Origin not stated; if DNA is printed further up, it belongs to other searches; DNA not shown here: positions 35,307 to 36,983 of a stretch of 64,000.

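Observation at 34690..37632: ArnC/ArnT/ArnD-like triad: GT2 polyprenyl-P-sugar synthase + GT-C transferase + NodB deacetylase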

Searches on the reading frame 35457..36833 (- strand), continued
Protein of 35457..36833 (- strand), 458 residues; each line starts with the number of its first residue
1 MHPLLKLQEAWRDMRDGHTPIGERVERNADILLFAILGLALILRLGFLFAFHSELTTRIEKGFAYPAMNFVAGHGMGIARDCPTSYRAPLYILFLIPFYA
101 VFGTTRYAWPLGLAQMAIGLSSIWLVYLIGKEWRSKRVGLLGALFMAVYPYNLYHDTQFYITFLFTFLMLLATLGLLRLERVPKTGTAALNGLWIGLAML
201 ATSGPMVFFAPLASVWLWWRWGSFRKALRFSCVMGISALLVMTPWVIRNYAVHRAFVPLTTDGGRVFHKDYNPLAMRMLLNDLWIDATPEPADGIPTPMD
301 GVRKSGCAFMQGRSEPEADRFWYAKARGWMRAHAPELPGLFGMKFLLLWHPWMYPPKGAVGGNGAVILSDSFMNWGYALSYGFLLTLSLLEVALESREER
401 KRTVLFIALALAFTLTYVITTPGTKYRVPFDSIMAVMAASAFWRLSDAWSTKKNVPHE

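Call 36: find_encoding_contigs(protein=P0004, flank=10000, max_places=1)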
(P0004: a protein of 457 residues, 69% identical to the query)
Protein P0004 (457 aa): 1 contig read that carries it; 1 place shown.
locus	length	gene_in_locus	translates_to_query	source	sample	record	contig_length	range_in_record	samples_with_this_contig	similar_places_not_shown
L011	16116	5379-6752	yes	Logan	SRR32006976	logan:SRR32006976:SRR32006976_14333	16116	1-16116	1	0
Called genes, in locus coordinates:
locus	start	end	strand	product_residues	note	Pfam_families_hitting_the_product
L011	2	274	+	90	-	?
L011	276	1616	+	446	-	PF01943:Polysacc_synt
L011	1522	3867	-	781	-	PF13439:Glyco_transf_4, PF13579:Glyco_trans_4_4, PF00534:Glycos_transf_1, PF13524:Glyco_trans_1_2, PF13692:Glyco_trans_1_4, PF13231:PMT_2 (weak)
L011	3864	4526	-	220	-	PF13489:Methyltransf_23, PF07021:MetW, PF13847:Methyltransf_31, PF08241:Methyltransf_11, PF08242:Methyltransf_12, PF13649:Methyltransf_25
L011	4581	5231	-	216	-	PF01522:Polysacc_deac_1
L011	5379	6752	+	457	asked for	PF13231:PMT_2 (weak)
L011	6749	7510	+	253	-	PF00535:Glycos_transf_2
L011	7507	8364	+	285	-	PF13489:Methyltransf_23, PF13649:Methyltransf_25, PF13847:Methyltransf_31, PF08241:Methyltransf_11, PF08242:Methyltransf_12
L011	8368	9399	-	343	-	PF00534:Glycos_transf_1, PF13692:Glyco_trans_1_4, PF13524:Glyco_trans_1_2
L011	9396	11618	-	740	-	PF13439:Glyco_transf_4, PF13579:Glyco_trans_4_4, PF00534:Glycos_transf_1, PF13692:Glyco_trans_1_4, PF13524:Glyco_trans_1_2, PF13579:Glyco_trans_4_4, PF13439:Glyco_transf_4, PF00534:Glycos_transf_1, +3 more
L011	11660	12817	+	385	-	PF13477:Glyco_trans_4_2 (weak), PF13439:Glyco_transf_4, PF13579:Glyco_trans_4_4, PF00534:Glycos_transf_1, PF13692:Glyco_trans_1_4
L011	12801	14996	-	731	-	PF04932:Wzy_C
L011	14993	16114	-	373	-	?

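Call 37: find_encoding_contigs(protein=P0011, flank=10000, max_places=1)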
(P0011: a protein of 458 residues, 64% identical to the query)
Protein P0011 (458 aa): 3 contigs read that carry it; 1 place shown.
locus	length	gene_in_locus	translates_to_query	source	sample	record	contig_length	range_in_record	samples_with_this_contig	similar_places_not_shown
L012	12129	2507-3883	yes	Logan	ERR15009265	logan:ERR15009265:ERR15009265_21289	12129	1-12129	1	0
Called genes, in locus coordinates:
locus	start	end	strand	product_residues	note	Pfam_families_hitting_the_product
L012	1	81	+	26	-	?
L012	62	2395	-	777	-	PF13439:Glyco_transf_4, PF13579:Glyco_trans_4_4, PF00534:Glycos_transf_1, PF13524:Glyco_trans_1_2, PF13692:Glyco_trans_1_4, PF13231:PMT_2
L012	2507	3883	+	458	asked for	PF13231:PMT_2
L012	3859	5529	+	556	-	PF00535:Glycos_transf_2, PF13489:Methyltransf_23, PF08241:Methyltransf_11, PF08242:Methyltransf_12, PF13649:Methyltransf_25, PF13847:Methyltransf_31 (faint)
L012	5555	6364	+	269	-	PF01408:GFO_IDH_MocA, PF22725:GFO_IDH_MocA_C3, PF02894:GFO_IDH_MocA_C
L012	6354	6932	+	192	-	PF25084:LbH_EIF2B, PF25087:GMPPB_C (faint), PF00132:Hexapep, PF14602:Hexapep_2 (weak), PF00132:Hexapep (weak)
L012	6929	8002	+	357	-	PF00534:Glycos_transf_1, PF13692:Glyco_trans_1_4, PF13524:Glyco_trans_1_2 (weak)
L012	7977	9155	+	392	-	PF08442:ATP-grasp_2, PF13549:ATP-grasp_5 (weak), PF16114:Citrate_bind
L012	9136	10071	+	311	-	PF02629:CoA_binding, PF00549:Ligase_CoA, PF13607:Succ_CoA_lig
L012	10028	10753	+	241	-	PF00285:Citrate_synt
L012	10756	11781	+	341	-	PF00155:Aminotran_1_2, PF01041:DegT_DnrJ_EryC1, PF00266:Aminotran_5 (weak)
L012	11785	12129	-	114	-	?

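Call 38: find_encoding_contigs(protein=P0010, flank=10000, max_places=1)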
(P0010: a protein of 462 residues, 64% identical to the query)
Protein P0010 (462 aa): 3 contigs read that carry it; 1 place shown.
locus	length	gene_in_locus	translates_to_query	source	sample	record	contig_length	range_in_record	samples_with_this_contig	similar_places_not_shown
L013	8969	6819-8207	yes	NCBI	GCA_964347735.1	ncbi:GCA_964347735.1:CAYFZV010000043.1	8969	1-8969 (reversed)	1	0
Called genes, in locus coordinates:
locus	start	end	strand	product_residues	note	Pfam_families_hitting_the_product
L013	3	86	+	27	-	?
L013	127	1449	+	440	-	PF00587:tRNA-synt_2b, PF03129:HGTP_anticodon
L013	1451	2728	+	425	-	PF00675:Peptidase_M16, PF05193:Peptidase_M16_C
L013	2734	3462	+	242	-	PF00121:TIM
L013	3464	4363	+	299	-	PF13428:TPR_14 (faint), PF07719:TPR_2 (faint), PF13176:TPR_7 (faint), PF13432:TPR_16 (faint), PF00515:TPR_1 (faint), PF14559:TPR_19 (weak), PF23914:TPR_CcmH_CycH (faint), PF13424:TPR_12 (weak)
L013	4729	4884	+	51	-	PF00471:Ribosomal_L33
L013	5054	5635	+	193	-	-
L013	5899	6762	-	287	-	PF13489:Methyltransf_23, PF07021:MetW (weak), PF13847:Methyltransf_31, PF08241:Methyltransf_11, PF08242:Methyltransf_12, PF13649:Methyltransf_25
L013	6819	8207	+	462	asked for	PF13231:PMT_2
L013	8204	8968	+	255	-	?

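Call 39: predict_structure(alignment_id=A1)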
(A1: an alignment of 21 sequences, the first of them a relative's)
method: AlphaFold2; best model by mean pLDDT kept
length: 458 residues; sequences in the alignment: 21
mean_pLDDT: 88.5   pTM: 0.90
mean pLDDT of the five models: 88.5, 88.5, 87.7, 87.6, 87.0
residues with pLDDT >= 90: 273; 70-90: 157; 50-70: 24; < 50: 4
segments of 3 or more residues with pLDDT < 50: 361-363
pLDDT, mean of each block of 10 residues (from residue 1): 80 88 91 96 92 84 95 95 94 97 94 95 98 97 94 83 93 95 95 94 76 87 94 94 94 89 88 81 77 90 94 93 93 91 88 61 54 79 94 89 91 88 78 96 92 67
secondary structure, 60 per line:
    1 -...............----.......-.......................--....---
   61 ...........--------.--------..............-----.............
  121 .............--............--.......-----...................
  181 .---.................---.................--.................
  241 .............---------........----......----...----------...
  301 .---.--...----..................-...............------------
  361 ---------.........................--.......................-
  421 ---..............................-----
elements in order: H2-16 H21-27 H29-51 H54-57 H61-71 H89-102 H108-133 H136-147 H150-156 H162-181 H185-201 H205-221 H224-253 H263-270 H275-280 H298-301 H315-332 H334-348 H370-394 H397-419 H424-453

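Call 42: fold_search(model_id=the predicted structure, library=pdb)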
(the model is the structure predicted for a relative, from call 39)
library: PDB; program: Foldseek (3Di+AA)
matches with E <= 10: 378; with E <= 0.001: 22
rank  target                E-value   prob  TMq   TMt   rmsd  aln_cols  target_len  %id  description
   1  9n9j_I                1.4e-06  1.00  0.51  0.35  15.6       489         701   11  Structure of a GRP94 folding intermediate engaged with a CCDC134- and FKBP11-bound secretory translocon (released 2025-11-19)
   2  7e9s_A                1.5e-06  1.00  0.52  0.30  13.3       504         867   15  Archaeal oligosaccharyltransferase AglB from Archaeoglobus fulgidus in complex with an inhibitory peptide and a dolich (released 2021-09-08)
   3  8b6l_I                2.3e-06  1.00  0.54  0.38  13.3       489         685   12  Subtomogram average of the human Sec61-TRAP-OSTA-translocon (released 2022-12-07)
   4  3waj                  4.7e-06  1.00  0.54  0.32  13.4       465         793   15  Crystal structure of the Archaeoglobus fulgidus oligosaccharyltransferase (O29867_ARCFU) complex with Zn and sulfate (released 2013-10-30)
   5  3wak                  4.7e-06  1.00  0.53  0.30  11.6       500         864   13  Crystal structure of the Archaeoglobus fulgidus oligosaccharyltransferase (O29867_ARCFU) in the apo form (released 2013-10-30)
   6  5gmy_A                6.5e-06  1.00  0.54  0.31  13.8       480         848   14  Crystal structure of the Archaeoglobus fulgidus oligosaccharyltransferase (O29867_ARCFU) tethered with an acceptor pep (released 2017-02-01)
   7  8age_A                8.4e-06  1.00  0.51  0.38  11.3       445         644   13  Structure of yeast oligosaccharylransferase complex with acceptor peptide bound (released 2022-12-07)
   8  8agc_A                1.2e-05  1.00  0.48  0.33  14.9       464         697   14  Structure of yeast oligosaccharylransferase complex with lipid-linked oligosaccharide and non-acceptor peptide bound (released 2022-12-07)
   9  5f15                  1.3e-05  1.00  0.41  0.35  16.2       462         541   13  Crystal Structure of ArnT from Cupriavidus metallidurans bound to Undecaprenyl phosphate (released 2016-02-17)
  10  6ezn_F                1.6e-05  1.00  0.47  0.34  14.2       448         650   14  Cryo-EM structure of the yeast oligosaccharyltransferase (OST) complex (released 2018-01-17)
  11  5ezm                  1.6e-05  1.00  0.41  0.36  16.4       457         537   14  Crystal Structure of ArnT from Cupriavidus metallidurans in the apo state (released 2016-02-17)
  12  7oci_F                3.3e-05  1.00  0.50  0.37  12.6       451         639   13  Cryo-EM structure of yeast Ost6p containing oligosaccharyltransferase complex (released 2022-02-16)
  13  6s7t_A                3.3e-05  1.00  0.50  0.34  14.6       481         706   12  Cryo-EM structure of human oligosaccharyltransferase complex OST-B (released 2019-12-18)
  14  8agb_A                4.1e-05  1.00  0.50  0.37  13.1       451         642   14  Structure of yeast oligosaccharylransferase complex with lipid-linked oligosaccharide bound (released 2022-12-07)
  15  6gxc_A                4.6e-05  1.00  0.50  0.34  14.5       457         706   12  Bacterial oligosaccharyltransferase PglB in complex with an inhibitory peptide and a reactive lipid-linked oligosaccha (released 2018-11-14)
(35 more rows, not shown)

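Call 63: search_protein_representatives(alignment_id=A1)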
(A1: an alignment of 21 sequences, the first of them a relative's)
Query: 21 sequences, 458 profile positions. Proteins with E-value up to 0.001 (for the whole library): 85950; up to 1e-10: 37798; up to 1e-30: 8719. The best 150 are listed.
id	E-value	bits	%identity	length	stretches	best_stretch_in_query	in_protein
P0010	7.9e-224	759.9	-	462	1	2-455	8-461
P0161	4.9e-114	398.0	-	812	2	33-451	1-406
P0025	1.2e-113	396.6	-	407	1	32-451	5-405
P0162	2.7e-97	342.8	-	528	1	28-453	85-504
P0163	8.9e-97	341.0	-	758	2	29-448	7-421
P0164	7.3e-96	338.0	-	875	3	31-448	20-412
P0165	1.8e-91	323.6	-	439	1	28-450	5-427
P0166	5.4e-86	305.5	-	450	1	30-444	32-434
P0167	5.3e-85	302.2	-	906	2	14-445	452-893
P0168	2.2e-84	300.2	-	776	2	20-455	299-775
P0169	3.0e-84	299.7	-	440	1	25-448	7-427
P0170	6.1e-78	278.9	-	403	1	26-446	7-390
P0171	7.3e-78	278.7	-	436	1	29-451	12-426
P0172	1.2e-77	278.0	-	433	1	30-454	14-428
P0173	7.1e-76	272.1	-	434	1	11-452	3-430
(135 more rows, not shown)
